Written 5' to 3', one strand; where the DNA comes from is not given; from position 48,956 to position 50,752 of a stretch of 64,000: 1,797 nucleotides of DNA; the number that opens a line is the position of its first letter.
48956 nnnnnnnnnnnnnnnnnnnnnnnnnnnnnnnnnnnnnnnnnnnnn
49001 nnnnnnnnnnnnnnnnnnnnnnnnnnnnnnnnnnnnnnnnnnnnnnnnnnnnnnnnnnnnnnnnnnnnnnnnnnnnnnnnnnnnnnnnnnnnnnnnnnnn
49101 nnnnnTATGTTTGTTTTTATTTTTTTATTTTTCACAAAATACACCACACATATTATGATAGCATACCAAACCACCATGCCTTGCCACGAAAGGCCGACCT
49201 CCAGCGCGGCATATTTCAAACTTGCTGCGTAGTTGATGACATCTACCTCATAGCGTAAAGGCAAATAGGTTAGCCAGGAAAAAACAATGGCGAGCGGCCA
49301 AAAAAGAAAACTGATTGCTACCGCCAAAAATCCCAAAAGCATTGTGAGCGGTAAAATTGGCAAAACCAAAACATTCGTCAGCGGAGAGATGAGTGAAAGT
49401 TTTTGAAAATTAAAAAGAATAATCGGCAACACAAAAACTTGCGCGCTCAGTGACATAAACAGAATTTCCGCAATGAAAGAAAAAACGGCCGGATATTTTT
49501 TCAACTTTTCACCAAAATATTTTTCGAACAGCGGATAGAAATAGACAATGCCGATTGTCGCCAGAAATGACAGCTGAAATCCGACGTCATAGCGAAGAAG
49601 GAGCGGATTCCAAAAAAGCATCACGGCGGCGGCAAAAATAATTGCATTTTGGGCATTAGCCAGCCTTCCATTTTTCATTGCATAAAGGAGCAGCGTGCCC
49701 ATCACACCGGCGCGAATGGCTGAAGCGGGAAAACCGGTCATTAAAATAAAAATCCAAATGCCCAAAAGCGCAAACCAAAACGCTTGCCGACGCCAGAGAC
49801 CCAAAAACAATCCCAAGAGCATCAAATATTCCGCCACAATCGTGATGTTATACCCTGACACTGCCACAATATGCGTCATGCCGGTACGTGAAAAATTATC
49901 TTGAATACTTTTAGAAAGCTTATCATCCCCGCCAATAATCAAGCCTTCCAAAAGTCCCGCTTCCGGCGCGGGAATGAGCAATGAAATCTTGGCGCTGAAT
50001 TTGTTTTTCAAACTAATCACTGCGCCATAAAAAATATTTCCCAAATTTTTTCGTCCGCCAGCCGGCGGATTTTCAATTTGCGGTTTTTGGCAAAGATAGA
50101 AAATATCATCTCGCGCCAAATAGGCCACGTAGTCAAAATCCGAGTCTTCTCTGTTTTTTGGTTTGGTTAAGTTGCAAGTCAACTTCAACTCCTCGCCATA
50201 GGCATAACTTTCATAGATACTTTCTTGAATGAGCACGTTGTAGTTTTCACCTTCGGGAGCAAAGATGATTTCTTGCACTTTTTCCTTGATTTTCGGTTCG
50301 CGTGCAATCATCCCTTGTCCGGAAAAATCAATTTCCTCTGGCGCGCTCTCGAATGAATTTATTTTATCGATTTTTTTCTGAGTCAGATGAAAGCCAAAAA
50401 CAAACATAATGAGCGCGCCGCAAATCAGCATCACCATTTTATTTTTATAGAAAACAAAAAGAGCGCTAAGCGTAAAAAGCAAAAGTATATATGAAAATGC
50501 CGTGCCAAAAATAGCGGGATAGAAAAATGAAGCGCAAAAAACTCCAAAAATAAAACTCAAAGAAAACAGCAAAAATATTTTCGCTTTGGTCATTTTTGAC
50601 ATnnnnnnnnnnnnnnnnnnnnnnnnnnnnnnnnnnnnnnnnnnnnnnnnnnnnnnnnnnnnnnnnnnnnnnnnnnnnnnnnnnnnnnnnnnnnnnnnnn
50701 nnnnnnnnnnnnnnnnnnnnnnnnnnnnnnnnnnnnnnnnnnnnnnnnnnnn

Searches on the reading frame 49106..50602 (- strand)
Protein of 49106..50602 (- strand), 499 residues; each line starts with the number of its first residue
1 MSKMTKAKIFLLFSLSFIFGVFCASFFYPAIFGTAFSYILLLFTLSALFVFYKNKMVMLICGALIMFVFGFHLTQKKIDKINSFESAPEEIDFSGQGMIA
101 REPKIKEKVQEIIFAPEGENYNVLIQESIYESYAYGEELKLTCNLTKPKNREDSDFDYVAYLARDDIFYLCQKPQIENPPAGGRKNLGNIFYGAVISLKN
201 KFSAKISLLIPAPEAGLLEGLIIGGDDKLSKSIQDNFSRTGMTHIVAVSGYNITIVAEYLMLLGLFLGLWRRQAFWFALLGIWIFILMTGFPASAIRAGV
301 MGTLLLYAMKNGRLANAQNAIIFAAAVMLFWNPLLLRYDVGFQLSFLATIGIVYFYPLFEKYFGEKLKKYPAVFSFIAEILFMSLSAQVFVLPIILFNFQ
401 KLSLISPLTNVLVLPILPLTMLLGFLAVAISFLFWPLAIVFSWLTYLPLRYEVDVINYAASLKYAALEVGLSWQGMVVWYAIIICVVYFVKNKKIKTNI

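Call 6: search_protein_families(library=pfam, proteins=[window:49106-50602:-], max_evalue=0.01)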
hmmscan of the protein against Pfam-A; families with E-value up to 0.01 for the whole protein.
seq(499 aa): 2 families
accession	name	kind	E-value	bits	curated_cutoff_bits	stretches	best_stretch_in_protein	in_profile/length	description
PF03772.21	Competence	-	5.8e-55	187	23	1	221-492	1-268/270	Competence protein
PF13567.11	DUF4131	-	2.6e-08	34.2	31.6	1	38-169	10-155/165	Domain of unknown function (DUF4131)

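Call 58: search_solved_structures(query=window:49106-50602:-, max_evalue=0.001, show_alignments=0)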
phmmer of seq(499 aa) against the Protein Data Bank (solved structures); distinct sequences matched with E-value up to 0.001: 5.
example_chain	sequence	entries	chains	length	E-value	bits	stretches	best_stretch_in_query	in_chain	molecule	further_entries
30bt_A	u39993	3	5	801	5e-35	124.4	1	104-442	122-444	Beta-lactamase-like domain | ComEC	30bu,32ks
9vc6_A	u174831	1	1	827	1.4e-09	40.5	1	213-438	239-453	Competence protein ComEC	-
9vc9_A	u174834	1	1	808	0.00011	24.3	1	197-442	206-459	Dna internalization-related competence protein rec2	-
9vcb_A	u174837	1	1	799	0.00043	22.4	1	197-450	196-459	DNA internalization-related competence protein ComEC/Rec2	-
9vcf_A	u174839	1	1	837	0.00046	22.2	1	197-450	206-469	DNA internalization-related competence protein ComEC/Rec2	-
